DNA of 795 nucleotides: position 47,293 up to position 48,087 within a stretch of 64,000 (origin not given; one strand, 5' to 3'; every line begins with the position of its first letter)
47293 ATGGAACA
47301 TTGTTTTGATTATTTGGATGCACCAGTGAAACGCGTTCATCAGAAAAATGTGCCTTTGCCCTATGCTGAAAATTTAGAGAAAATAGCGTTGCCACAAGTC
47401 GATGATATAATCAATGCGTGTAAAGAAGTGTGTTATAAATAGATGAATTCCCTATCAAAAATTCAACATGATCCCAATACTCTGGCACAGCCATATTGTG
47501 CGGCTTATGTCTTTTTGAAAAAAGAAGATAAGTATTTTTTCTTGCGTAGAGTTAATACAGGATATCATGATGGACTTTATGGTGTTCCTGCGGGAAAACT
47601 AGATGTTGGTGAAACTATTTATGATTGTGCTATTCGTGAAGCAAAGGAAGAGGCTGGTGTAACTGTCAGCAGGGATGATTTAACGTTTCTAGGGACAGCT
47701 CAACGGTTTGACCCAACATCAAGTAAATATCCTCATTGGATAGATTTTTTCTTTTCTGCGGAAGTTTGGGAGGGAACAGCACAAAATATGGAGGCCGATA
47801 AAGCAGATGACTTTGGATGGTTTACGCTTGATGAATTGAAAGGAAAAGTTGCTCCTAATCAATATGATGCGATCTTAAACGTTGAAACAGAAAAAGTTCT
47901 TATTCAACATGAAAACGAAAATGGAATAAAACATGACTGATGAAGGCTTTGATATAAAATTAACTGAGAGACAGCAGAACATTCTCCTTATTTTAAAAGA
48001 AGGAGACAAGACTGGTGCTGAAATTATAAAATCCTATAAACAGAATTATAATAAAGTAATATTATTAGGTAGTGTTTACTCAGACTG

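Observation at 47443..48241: AT-rich Nudix hydrolase plus winged-helix gene pair inserted between pdhB and pdhC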

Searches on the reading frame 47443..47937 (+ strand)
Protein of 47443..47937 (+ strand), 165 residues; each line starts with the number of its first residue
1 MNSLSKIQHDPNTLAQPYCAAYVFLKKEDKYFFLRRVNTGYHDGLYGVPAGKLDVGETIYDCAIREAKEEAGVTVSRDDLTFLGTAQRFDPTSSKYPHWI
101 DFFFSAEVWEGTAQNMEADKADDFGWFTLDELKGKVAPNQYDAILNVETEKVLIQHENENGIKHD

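Call 4: search_protein_families(library=pfam, proteins=[window:47443-47937:+], max_evalue=1)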
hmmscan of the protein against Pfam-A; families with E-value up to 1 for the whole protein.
window:47443-47937:+ (165 aa): 2 families
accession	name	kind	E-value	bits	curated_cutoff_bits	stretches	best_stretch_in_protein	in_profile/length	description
PF00293.34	NUDIX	-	8.4e-21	74.8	21.1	1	21-143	6-130/134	NUDIX domain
PF14815.12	NUDIX_4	-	6.9e-05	23.1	35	1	22-138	3-104/113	NUDIX domain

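Call 5: search_protein_families(library=ncbifam, proteins=[window:47443-47937:+], max_evalue=1)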
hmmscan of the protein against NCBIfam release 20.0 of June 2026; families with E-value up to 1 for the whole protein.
window:47443-47937:+ (165 aa): 24 families
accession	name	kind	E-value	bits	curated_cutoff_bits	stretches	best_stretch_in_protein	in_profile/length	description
NF008044.0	PRK10776.1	equivalog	5.3e-08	32.8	148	1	23-145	10-123/130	8-oxo-dGTP diphosphatase MutT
NF001299.0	PRK00241.1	equivalog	2.3e-07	30.6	158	1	38-133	153-239/263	NAD(+) diphosphatase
TIGR00586.1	mutt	equivalog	2.9e-07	30.6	97.9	1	24-143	12-122/129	8-oxo-dGTP diphosphatase MutT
NF006530.0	PRK08999.1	equivalog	3.1e-07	29.7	245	1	20-146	9-126/315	Nudix family hydrolase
NF041652.1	Nud_hyd_Dein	equivalog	1.7e-06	28.3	200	1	22-85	18-82/152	Nudix hydrolase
NF008736.0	PRK11762.1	equivalog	2.7e-05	23.8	169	1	24-83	54-111/186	ADP compounds hydrolase NudE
NF003788.0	PRK05379.1-5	equivalog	6.9e-05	22.3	354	1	34-133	230-330/351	bifunctional nicotinamide-nucleotide adenylyltransferase/Nudix hydroxylase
TIGR02705.1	nudix_YtkD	equivalog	0.00019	21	154.4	1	46-85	47-84/156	RNA deprotection pyrophosphohydrolase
NF003785.0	PRK05379.1-1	equivalog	0.00046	19.5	418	1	42-136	226-324/347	bifunctional nicotinamide-nucleotide adenylyltransferase/Nudix hydroxylase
NF006961.0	PRK09438.1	equivalog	0.0012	18.3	103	1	50-88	38-76/151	dihydroneopterin triphosphate diphosphatase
NF001938.0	PRK00714.1-5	equivalog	0.0012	18.2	116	1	13-74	9-75/172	RNA pyrophosphohydrolase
NF008003.0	PRK10729.1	equivalog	0.0013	18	248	1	45-78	91-124/210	ADP-ribose diphosphatase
NF003791.0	PRK05379.2-3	equivalog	0.0014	17.8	409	1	35-129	218-315/340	bifunctional nicotinamide-nucleotide adenylyltransferase/Nudix hydroxylase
NF003790.0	PRK05379.2-2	equivalog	0.0041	16.2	403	1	34-130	233-330/354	bifunctional nicotinamide mononucleotide adenylyltransferase/ADP-ribose pyrophosphatase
NF007834.0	PRK10546.1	equivalog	0.0043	16.9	156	1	25-76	11-62/135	pyrimidine (deoxy)nucleoside triphosphate diphosphatase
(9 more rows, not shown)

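Call 6: search_protein_families(library=padloc, proteins=[window:47443-47937:+], max_evalue=1)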
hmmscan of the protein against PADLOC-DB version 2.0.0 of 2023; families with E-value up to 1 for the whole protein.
window:47443-47937:+ (165 aa): 1 family
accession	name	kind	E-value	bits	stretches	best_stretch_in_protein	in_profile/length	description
PDLC04899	PDC-S07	-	1.6e-09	35.5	1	25-133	14-113/135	-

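Call 7: search_protein_families(library=phrogs, proteins=[window:47443-47937:+], max_evalue=1)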
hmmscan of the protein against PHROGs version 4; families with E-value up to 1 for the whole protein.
window:47443-47937:+ (165 aa): 9 families
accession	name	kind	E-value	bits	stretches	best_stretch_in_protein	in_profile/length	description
phrog_1198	-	other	1e-19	72.3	1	8-140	30-159/253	MutT/NUDIX hydrolase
phrog_1185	-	other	1.7e-11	45.1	1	37-90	173-226/301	nudix hydrolase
phrog_10313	-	other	6.4e-09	36.8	1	37-148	31-141/159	nudix hydrolase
phrog_19657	-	other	8.7e-08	33.3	1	29-110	44-126/176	nudix hydrolase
phrog_15528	-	head and packaging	5e-07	29.5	1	23-140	526-632/794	portal protein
phrog_6216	-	unknown function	2.7e-05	24.1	1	22-144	6-110/545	-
phrog_25541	-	unknown function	0.00016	22.3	1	40-147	92-200/210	-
phrog_9999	-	other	0.0013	19.7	1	42-92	51-102/186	nudix hydrolase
phrog_37909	-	unknown function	0.23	12.4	1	58-73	19-35/50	-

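Call 10: find_homologous_proteins(query=window:47443-47937:+, max_evalue=0.001)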
Query window:47443-47937:+ (165 aa): 7 proteins with E <= 0.001 among 29 candidates.
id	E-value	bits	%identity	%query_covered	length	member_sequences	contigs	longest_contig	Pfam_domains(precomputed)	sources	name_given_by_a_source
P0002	1.3e-109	381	100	100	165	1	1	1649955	PF00293.35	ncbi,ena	-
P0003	1.3e-75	271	73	98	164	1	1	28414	PF00293.35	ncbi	-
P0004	7.5e-61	223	60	99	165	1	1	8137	PF00293.35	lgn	-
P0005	2.3e-22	97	46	66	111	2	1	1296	PF00293.35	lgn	-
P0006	5.1e-20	90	41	78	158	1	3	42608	PF00293.35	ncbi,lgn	-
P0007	1.3e-15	75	40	73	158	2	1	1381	PF00293.35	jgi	jgi:8-oxo-dGTP pyrophosphatase MutT (NUDIX family)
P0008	4.0e-14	71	37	73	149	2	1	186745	PF00293.35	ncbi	-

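Call 12: find_encoding_contigs(protein=P0003, flank=6000, max_places=4)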
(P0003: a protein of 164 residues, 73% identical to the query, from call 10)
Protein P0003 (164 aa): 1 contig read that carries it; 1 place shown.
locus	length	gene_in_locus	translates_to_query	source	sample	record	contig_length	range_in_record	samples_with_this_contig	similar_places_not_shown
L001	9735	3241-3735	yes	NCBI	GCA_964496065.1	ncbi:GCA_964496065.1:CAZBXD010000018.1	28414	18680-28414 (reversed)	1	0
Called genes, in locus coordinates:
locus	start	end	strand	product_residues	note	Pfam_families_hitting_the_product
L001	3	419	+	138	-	?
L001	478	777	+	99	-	PF04977:DivIC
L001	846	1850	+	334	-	PF00676:E1_dh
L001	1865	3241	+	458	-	PF00364:Biotin_lipoyl, PF25997:BSH_YhbJ (weak), PF02779:Transket_pyr, PF02780:Transketolase_C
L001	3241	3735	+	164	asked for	PF00293:NUDIX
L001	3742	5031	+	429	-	PF00364:Biotin_lipoyl, PF25997:BSH_YhbJ (faint), PF02817:E3_binding, PF00198:2-oxoacid_dh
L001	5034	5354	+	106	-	PF01817:CM_2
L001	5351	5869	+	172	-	PF00583:Acetyltransf_1, PF13673:Acetyltransf_10 (weak), PF13508:Acetyltransf_7, PF08445:FR47 (weak)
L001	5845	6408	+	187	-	PF00149:Metallophos, PF12850:Metallophos_2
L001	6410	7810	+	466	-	PF00890:FAD_binding_2 (weak), PF01134:GIDA (weak), PF01266:DAO (faint), PF07992:Pyr_redox_2, PF12831:FAD_oxidored, PF13738:Pyr_redox_3, PF00070:Pyr_redox, PF02852:Pyr_redox_dim, +2 more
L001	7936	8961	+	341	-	PF16881:LIAS_N, PF04055:Radical_SAM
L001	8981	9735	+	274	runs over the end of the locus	PF00497:SBP_bac_3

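Call 13: find_encoding_contigs(protein=P0004, flank=6000, max_places=4)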
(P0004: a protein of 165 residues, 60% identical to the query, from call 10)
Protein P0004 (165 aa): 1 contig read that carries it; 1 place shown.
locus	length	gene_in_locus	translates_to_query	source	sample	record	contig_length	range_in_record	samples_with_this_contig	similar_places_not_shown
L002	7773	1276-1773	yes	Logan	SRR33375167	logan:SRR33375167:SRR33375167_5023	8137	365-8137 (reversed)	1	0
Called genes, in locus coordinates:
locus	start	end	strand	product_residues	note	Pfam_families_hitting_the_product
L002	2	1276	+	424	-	?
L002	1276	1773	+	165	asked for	PF00293:NUDIX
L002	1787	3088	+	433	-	PF00364:Biotin_lipoyl, PF25997:BSH_YhbJ (weak), PF02817:E3_binding, PF00198:2-oxoacid_dh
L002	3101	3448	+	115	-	PF01817:CM_2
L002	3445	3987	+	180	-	PF00149:Metallophos (weak), PF12850:Metallophos_2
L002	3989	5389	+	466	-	PF00890:FAD_binding_2 (weak), PF01134:GIDA (faint), PF01266:DAO (faint), PF07992:Pyr_redox_2, PF12831:FAD_oxidored (weak), PF13738:Pyr_redox_3, PF00070:Pyr_redox, PF02852:Pyr_redox_dim, +2 more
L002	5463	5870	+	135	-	-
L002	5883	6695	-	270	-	PF02535:Zip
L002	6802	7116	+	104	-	-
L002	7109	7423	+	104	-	-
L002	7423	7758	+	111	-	-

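Call 14: find_encoding_contigs(protein=P0006, flank=6000, max_places=4)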
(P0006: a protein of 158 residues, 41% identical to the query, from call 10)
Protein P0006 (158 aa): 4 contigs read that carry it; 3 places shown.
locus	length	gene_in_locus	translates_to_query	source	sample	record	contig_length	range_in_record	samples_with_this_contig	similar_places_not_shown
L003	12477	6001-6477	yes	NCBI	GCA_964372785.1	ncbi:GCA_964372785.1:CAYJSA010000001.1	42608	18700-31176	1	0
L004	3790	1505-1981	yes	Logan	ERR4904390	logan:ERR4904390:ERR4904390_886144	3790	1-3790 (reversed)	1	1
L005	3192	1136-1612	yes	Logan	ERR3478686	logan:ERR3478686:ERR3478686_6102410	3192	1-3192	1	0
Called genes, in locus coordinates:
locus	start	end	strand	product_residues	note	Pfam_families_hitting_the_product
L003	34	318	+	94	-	-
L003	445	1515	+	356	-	PF03462:PCRF, PF00472:RF-1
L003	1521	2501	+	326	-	-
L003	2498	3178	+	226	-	PF00005:ABC_tran, PF02463:SMC_N (weak), PF13304:AAA_21 (faint)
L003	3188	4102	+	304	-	PF18075:FtsX_ECD, PF02687:FtsX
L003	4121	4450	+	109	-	PF01541:GIY-YIG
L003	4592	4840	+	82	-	PF01541:GIY-YIG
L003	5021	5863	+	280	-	PF00768:Peptidase_S11, PF13354:Beta-lactamase2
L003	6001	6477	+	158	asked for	PF00293:NUDIX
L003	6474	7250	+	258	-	PF27854:Heavy_Cys_CGP (weak)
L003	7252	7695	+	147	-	PF13302:Acetyltransf_3 (weak), PF00583:Acetyltransf_1, PF13673:Acetyltransf_10, PF13508:Acetyltransf_7, PF08445:FR47 (weak)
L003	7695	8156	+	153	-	PF06559:DCD_N (faint), PF22769:DCD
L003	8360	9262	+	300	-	PF17773:UPF0176_N, PF00581:Rhodanese, PF12368:Rhodanese_C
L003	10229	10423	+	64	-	-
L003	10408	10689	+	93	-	PF03477:ATP-cone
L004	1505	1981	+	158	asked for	PF00293:NUDIX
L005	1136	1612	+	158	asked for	PF00293:NUDIX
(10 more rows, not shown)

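Call 24: search_solved_structures(query=window:47443-47937:+, max_evalue=0.001, show_alignments=2)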
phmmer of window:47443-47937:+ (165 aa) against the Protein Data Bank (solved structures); distinct sequences matched with E-value up to 0.001: 26.
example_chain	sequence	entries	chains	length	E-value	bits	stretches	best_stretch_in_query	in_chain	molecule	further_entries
4dyw_A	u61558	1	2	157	7.4e-10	42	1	21-133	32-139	MutT/NUDIX family protein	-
4kyx_A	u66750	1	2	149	2.9e-09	40.1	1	32-134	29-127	ADP-ribose pyrophosphatase MutT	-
6ypb_A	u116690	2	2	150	4.2e-08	36.3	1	32-133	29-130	Geranyl diphosphate phosphohydrolase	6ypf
6dby_A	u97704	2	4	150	1.4e-07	34.7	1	15-132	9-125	Nudix hydrolase 1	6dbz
5gp0_E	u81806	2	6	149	1.4e-07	34.6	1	15-132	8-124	Nudix hydrolase 1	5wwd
6fl4_A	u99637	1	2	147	1.7e-07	34.3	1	16-132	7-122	Nudix hydrolase 1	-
5wy6_E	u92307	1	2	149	1e-06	31.8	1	15-132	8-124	Nudix hydrolase 1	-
3gg6_A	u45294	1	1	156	1.9e-06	30.9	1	18-127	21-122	Nucleoside diphosphate-linked moiety X motif 18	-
2pqv_A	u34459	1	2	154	3.2e-06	30.2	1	44-134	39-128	MutT/nudix family protein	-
4hvy_A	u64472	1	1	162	2.2e-05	27.5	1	18-127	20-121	Nucleoside diphosphate-linked moiety X motif 18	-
4v14_A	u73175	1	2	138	3.8e-05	26.7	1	19-139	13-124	MUTATOR MUTT PROTEIN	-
3o8s_A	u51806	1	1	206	4.8e-05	26.4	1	41-132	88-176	ADP-ribose pyrophosphatase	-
2b0v_A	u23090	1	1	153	6.7e-05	25.9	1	20-143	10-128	NUDIX hydrolase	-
3fk9_A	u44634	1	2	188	0.00012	25.1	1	44-115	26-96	Mutator MutT protein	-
1mut_A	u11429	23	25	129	0.00015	24.8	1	24-120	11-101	NUCLEOSIDE TRIPHOSPHATE PYROPHOSPHOHYDROLASE | Mutator mutT protein | 7,8-dihydro-8-oxoguanine-triphosphatase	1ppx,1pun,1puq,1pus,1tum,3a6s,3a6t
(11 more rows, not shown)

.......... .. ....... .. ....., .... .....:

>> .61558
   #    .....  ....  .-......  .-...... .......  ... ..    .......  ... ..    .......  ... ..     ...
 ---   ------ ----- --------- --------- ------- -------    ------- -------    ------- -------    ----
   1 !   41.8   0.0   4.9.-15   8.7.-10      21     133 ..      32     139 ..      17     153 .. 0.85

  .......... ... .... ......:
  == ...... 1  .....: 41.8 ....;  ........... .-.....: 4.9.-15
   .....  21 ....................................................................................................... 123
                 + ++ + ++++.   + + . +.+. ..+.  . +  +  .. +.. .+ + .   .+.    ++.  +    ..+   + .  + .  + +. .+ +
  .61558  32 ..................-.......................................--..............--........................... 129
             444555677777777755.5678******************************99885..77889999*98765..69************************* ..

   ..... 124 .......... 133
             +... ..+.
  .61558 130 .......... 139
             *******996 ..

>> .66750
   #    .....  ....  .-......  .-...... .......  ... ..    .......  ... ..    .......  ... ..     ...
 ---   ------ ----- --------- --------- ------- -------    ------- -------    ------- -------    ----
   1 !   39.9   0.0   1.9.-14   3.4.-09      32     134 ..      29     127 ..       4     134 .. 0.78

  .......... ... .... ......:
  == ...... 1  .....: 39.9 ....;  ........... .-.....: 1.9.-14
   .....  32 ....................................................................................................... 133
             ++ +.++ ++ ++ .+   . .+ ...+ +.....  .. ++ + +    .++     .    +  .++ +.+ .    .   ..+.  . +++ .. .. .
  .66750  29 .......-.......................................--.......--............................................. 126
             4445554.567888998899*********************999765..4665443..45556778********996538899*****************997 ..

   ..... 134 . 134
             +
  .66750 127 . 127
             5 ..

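Call 35: find_related_loci(query=A2, collection=metagenome_contigs, flank=4000)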
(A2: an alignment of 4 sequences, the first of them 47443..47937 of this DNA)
Query A2 (165 aa) in metagenome_contigs; peptide patterns used: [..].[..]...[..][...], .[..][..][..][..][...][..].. (x = any residue, [..] = any of these).
600 stretches matched a pattern (row limit reached: there are more); 2 encode a relative of the query (tblastn E <= 1e-3); 2 distinct loci.
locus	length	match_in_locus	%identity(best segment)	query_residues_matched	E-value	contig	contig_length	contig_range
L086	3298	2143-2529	39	20-150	7e-27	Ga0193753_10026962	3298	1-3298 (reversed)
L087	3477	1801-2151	40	15-132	5e-25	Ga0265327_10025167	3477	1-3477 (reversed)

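Call 36: find_related_loci(query=A2, collection=viral_contigs, flank=4000)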
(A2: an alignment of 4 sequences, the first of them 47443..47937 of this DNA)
Query A2 (165 aa) in viral_contigs; peptide patterns used: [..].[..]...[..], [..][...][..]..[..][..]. (x = any residue, [..] = any of these).
232 stretches matched a pattern, but none encodes a relative of the query by tblastn (E <= 1e-3).

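Call 63: search_solved_structures(query=A2, max_evalue=10)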
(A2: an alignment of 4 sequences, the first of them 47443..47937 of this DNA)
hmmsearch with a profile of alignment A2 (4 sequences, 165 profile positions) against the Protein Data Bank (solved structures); distinct sequences matched with E-value up to 10: 150 (the best 60 are shown).
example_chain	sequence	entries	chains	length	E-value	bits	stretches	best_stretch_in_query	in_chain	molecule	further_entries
4dyw_A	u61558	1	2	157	8e-14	54.9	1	23-137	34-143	MutT/NUDIX family protein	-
2pqv_A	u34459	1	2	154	9.5e-11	44.9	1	43-139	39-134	MutT/nudix family protein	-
5gp0_E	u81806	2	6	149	1.2e-10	44.5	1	17-132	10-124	Nudix hydrolase 1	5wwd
6dby_A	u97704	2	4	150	1.2e-10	44.5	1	17-132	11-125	Nudix hydrolase 1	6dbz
6fl4_A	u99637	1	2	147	1.3e-10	44.5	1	17-132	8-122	Nudix hydrolase 1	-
6ypb_A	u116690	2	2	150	2e-10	43.9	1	23-132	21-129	Geranyl diphosphate phosphohydrolase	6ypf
5wy6_E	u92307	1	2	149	1.2e-09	41.3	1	17-132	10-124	Nudix hydrolase 1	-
4kyx_A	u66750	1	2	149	2.3e-09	40.4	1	35-136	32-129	ADP-ribose pyrophosphatase MutT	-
3hhj_A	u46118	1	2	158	1.3e-08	37.9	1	20-149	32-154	Mutator mutT protein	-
3ees_A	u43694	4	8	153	2e-08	37.3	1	23-146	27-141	Probable pyrophosphohydrolase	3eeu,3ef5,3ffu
2qjt_B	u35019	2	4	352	3.3e-08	36.6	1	27-136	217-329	Nicotinamide-nucleotide adenylyltransferase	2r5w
7b66_A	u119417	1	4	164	8.6e-08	35.3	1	36-132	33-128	Nucleotide triphosphate diphosphatase NUDT15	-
7b65_A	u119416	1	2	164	8.6e-08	35.3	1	36-132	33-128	Nucleotide triphosphate diphosphatase NUDT15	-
5bon_A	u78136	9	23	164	8.7e-08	35.3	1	36-132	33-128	Probable 8-oxo-dGTP diphosphatase NUDT15 | Nucleotide triphosphate diphosphatase NUDT15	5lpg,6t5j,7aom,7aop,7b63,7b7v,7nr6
7b64_A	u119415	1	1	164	8.8e-08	35.2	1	36-132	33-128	Nucleotide triphosphate diphosphatase NUDT15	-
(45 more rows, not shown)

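Call 66: find_encoding_contigs(protein=P0002, flank=1000, max_places=3)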
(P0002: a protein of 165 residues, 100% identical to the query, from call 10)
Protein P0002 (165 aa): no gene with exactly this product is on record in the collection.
